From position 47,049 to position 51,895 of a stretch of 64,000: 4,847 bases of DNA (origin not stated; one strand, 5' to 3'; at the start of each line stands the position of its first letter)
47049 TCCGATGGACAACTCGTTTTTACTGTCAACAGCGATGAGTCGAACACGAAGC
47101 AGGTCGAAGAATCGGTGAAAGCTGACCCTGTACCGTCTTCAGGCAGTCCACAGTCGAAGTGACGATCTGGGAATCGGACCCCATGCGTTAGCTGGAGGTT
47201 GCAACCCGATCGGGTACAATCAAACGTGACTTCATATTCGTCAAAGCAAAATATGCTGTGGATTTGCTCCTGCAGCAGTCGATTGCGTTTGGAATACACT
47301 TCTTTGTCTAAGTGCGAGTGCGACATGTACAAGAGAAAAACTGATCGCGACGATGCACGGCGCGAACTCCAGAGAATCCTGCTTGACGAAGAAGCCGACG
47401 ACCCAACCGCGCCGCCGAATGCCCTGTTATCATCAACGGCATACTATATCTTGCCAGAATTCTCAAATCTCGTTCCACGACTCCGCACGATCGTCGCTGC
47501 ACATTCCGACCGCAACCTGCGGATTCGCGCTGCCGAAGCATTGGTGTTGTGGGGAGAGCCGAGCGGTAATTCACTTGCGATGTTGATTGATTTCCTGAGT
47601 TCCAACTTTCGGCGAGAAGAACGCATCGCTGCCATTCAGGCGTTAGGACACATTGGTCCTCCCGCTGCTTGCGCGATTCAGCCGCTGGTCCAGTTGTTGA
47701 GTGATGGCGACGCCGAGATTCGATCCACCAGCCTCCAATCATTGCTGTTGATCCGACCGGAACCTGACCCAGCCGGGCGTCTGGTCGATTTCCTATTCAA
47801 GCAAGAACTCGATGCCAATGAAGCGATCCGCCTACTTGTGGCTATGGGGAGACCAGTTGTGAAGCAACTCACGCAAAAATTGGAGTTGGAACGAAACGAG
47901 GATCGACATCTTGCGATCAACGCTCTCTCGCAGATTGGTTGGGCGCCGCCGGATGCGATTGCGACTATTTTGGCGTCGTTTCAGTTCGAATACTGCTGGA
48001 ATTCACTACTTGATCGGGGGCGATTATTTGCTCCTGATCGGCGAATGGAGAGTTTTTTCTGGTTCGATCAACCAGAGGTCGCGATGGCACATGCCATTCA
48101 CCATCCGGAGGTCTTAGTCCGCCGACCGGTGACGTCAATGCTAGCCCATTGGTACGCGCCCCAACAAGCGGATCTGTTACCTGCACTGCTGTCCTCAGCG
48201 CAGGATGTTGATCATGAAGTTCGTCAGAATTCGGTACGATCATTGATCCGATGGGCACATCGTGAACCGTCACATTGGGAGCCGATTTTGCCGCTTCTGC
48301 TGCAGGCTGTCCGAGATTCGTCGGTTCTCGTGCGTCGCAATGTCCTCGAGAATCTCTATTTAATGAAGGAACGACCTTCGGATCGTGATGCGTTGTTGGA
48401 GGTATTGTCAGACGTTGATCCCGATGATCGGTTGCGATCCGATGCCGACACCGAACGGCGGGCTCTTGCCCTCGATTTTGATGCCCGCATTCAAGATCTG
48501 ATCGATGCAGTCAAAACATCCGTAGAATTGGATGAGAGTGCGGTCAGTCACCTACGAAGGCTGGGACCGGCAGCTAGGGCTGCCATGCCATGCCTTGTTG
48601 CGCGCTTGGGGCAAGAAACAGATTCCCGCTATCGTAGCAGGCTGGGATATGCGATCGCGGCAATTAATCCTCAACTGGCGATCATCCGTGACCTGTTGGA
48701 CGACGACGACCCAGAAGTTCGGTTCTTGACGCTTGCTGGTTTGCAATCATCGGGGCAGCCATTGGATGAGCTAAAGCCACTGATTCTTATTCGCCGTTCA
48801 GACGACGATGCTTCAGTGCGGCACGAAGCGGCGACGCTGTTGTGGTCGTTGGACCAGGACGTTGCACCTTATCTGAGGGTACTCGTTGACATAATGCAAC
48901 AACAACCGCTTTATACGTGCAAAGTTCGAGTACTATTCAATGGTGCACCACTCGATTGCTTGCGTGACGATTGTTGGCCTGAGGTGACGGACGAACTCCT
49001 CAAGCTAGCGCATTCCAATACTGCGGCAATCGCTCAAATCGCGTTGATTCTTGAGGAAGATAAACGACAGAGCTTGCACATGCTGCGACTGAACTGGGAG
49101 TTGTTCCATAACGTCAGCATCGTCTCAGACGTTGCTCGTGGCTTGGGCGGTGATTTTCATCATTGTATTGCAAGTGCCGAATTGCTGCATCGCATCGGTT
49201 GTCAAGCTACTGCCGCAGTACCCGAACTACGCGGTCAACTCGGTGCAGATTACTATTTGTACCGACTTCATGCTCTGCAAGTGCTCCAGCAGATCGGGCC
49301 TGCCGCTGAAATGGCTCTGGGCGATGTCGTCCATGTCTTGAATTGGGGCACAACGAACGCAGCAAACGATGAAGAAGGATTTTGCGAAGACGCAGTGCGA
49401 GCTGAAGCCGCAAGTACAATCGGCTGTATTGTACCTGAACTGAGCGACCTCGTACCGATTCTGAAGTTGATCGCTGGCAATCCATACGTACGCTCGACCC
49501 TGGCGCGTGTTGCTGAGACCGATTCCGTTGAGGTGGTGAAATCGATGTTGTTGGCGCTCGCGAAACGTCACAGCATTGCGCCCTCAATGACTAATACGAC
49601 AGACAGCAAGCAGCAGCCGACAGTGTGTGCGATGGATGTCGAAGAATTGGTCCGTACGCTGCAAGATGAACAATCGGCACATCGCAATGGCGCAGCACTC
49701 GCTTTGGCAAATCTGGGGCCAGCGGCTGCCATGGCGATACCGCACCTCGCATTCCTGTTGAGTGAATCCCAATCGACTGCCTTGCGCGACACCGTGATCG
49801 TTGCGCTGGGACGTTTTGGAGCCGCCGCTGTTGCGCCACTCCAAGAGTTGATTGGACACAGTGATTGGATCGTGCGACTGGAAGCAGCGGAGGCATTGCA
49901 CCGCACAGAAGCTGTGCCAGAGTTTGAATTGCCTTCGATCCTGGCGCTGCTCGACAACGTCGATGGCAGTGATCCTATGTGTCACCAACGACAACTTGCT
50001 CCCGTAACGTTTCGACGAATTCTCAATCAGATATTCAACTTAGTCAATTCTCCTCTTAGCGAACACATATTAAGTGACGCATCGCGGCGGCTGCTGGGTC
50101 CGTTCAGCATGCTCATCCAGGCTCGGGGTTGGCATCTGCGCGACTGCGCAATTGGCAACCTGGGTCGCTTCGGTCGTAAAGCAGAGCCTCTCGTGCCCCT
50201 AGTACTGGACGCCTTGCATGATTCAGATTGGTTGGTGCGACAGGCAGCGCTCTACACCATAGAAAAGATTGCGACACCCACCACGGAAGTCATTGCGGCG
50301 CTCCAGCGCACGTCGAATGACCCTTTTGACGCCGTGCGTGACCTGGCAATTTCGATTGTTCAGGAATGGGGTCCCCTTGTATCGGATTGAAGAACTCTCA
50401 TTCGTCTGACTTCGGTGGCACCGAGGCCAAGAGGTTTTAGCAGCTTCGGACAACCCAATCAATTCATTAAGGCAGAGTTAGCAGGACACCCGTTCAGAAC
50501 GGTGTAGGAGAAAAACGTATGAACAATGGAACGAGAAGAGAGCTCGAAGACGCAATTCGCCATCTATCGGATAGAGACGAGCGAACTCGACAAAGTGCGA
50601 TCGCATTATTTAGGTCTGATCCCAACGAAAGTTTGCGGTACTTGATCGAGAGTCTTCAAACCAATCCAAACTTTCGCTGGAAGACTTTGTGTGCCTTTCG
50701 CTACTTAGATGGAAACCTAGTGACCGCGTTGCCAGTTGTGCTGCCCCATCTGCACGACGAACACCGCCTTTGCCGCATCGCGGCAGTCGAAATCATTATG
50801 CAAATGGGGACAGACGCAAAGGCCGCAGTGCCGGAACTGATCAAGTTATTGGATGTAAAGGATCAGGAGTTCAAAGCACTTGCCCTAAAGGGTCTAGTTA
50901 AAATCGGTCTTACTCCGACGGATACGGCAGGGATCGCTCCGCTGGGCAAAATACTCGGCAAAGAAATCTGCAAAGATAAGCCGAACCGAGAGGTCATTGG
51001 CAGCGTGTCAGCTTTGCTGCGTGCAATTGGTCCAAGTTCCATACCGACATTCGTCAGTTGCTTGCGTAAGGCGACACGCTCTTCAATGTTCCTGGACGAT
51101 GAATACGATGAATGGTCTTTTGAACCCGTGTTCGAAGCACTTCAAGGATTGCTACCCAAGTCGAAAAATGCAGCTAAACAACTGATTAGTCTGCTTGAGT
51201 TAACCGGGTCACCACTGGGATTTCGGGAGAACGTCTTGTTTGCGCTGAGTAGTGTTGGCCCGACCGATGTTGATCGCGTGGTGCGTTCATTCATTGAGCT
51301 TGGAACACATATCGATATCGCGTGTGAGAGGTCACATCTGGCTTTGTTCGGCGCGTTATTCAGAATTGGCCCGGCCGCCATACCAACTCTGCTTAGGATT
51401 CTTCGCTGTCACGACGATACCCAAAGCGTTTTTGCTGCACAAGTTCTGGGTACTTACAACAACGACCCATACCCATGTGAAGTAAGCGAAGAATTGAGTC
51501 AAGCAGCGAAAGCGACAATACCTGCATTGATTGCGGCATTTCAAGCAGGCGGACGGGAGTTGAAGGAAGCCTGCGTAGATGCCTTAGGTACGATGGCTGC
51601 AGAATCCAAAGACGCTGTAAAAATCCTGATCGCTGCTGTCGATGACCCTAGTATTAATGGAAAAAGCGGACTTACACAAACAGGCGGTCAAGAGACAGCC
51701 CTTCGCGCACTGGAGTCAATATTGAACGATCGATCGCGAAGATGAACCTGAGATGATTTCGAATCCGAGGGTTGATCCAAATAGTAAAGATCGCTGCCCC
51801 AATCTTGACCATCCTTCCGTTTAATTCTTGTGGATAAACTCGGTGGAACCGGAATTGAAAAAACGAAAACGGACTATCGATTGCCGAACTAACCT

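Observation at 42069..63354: Ten co-directional genes link a sigma/kinase pair, HEAT/TPR scaffolds and a MoxR-DUF58-transglutaminase triad to the dead beta-prime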

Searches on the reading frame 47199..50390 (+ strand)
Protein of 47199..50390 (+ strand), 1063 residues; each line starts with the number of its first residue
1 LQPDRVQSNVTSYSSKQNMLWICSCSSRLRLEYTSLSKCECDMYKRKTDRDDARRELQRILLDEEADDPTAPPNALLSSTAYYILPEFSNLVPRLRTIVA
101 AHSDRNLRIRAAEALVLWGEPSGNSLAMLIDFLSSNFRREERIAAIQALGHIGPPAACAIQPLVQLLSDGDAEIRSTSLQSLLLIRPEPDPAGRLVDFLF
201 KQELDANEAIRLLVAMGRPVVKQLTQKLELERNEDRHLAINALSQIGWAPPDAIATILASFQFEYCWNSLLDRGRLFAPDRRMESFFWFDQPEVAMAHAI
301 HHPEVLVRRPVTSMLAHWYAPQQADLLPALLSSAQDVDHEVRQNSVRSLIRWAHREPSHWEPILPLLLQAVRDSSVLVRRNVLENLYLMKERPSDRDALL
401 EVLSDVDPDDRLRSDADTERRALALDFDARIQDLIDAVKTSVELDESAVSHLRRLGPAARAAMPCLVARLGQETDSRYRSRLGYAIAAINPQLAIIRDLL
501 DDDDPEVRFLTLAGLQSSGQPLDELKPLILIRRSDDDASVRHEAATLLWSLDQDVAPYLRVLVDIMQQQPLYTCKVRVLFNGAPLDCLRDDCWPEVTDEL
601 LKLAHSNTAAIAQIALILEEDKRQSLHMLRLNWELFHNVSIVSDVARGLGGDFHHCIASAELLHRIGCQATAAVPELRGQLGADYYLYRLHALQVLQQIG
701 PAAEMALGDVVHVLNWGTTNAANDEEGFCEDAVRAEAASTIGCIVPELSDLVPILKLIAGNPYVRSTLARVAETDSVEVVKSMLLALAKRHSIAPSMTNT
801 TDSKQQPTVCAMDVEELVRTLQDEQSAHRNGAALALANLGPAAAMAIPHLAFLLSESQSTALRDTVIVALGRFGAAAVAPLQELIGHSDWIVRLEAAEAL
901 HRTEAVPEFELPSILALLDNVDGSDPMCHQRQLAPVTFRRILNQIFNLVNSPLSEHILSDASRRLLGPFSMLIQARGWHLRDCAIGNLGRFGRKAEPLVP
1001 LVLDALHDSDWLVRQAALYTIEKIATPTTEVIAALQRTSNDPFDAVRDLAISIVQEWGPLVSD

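Call 3: search_protein_families(library=pfam, proteins=[window:47199-50390:+], max_evalue=0.01)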
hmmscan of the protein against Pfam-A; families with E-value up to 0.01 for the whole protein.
window:47199-50390:+ (1063 aa): 12 families
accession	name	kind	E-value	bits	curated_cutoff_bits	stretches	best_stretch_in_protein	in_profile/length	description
PF13646.12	HEAT_2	-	2.3e-44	150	27.7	5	93-182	2-87/88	HEAT repeats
PF02985.28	HEAT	-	9.8e-27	90.9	23.5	1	998-1025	1-28/31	HEAT repeat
PF12717.13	Cnd1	-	4.6e-09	37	26.4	0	990-1056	14-84/162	non-SMC mitotic condensation complex subunit 1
PF13513.12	HEAT_EZ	-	7.6e-09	36.3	27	0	978-1024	1-55/55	HEAT-like repeat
PF24714.1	TOR1L1_N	-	1.9e-08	34.4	43.3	1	994-1039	208-253/281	TORTIFOLIA1 N-terminal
PF01602.26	Adaptin_N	-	2e-05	23.8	37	0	326-403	338-417/524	Adaptin N terminal region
PF25786.1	HEAT_GCN1_C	-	4.7e-05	23.9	27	0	324-386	26-91/151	GCN1-like, C-terminal HEAT repeats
PF12755.13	Vac14_Fab1_bd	-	6.9e-05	23.8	22.1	0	359-417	24-81/97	Vacuolar 14 Fab1-binding region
PF21581.3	SCD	-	9.1e-05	23.1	27.5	0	336-389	2-57/75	Stromalin conservative domain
PF20168.4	PDS5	-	0.00032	19.1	27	1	220-386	243-384/1053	Sister chromatid cohesion protein PDS5 protein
PF25757.1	TPR_DNAAF5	-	0.0012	18.5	27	0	1029-1055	39-66/288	Dynein axonemal assembly factor 5-like, TPR repeats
PF22928.2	INTS1_R4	-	0.0037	17.6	27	0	333-386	41-94/102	Integrator complex subunit 1, R4 domain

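Call 6: search_protein_families(library=ncbifam, proteins=[window:47199-50390:+], max_evalue=0.001)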
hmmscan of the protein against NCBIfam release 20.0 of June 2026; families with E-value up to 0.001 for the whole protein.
window:47199-50390:+ (1063 aa): 5 families
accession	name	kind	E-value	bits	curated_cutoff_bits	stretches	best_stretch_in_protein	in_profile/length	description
NF010374.0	PRK13800.1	equivalog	2.6e-11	42.5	1196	0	442-551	573-680/898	fumarate reductase/succinate dehydrogenase flavoprotein subunit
NF045915.1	PhycobilmeDegNblB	equivalog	4.5e-10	39.4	300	0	981-1047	147-209/214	phycobilisome degradation protein NblB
NF058505.1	phyc_lyase_CpeY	equivalog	0.0001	21.1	600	0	821-895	345-417/419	C-phycoerythrin alpha-cysteine-82 phycoerythrobilin lyase CpeY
NF045662.1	DVU0298_fam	equivalog_domain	0.00012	21.7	75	0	804-858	137-189/213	DVU0298 family protein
NF058515.1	phyc_lyase_CpcF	equivalog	0.00014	21.5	220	0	1002-1037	140-174/200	C-phycocyanin alpha-cysteine-84 phycocyanobilin lyase subunit CpcF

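Call 20: search_protein_families(library=padloc, proteins=[window:47199-50390:+], max_evalue=0.001)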
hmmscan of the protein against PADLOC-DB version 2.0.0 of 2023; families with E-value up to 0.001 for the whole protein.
window:47199-50390:+ (1063 aa): 1 family
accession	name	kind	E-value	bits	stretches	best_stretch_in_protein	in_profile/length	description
PDLC02919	HEAT-ARM_XIII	-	7.7e-13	44.8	2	331-389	1128-1185/1972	-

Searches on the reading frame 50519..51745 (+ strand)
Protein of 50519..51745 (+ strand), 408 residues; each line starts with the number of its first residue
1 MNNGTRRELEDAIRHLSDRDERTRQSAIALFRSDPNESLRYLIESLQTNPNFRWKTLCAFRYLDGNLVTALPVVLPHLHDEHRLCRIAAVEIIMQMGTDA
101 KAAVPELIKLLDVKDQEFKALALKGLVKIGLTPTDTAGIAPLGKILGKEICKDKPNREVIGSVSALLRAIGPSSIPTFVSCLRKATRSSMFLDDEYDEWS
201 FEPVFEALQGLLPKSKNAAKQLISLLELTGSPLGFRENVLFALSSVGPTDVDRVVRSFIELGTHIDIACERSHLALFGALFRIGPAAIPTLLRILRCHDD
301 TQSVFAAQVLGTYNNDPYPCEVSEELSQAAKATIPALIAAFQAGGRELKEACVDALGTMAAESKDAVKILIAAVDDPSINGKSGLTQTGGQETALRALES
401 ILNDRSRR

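Call 3: search_protein_families(library=pfam, proteins=[window:50519-51745:+], max_evalue=0.01)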
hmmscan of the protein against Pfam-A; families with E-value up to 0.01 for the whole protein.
window:50519-51745:+ (408 aa): 5 families
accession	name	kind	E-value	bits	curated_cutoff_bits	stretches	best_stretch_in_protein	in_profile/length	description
PF13646.12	HEAT_2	-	2.6e-12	47.3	27.7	1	72-142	2-67/88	HEAT repeats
PF03130.22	HEAT_PBS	-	1.4e-05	25.6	20.9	0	86-112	2-26/27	PBS lyase HEAT-like repeat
PF02985.28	HEAT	-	0.0002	21.8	23.5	0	71-97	2-28/31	HEAT repeat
PF01602.26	Adaptin_N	-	0.0082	15.2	37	0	70-130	230-293/524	Adaptin N terminal region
PF00514.29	Arm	-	0.0085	16.6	20.6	0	103-118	13-28/41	Armadillo/beta-catenin-like repeat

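Call 6: search_protein_families(library=ncbifam, proteins=[window:50519-51745:+], max_evalue=0.001)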
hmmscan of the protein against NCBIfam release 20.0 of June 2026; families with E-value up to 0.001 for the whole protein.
window:50519-51745:+ (408 aa): 0 families

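Call 20: search_protein_families(library=padloc, proteins=[window:50519-51745:+], max_evalue=0.001)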
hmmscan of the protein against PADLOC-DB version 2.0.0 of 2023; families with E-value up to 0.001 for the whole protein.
window:50519-51745:+ (408 aa): 0 families
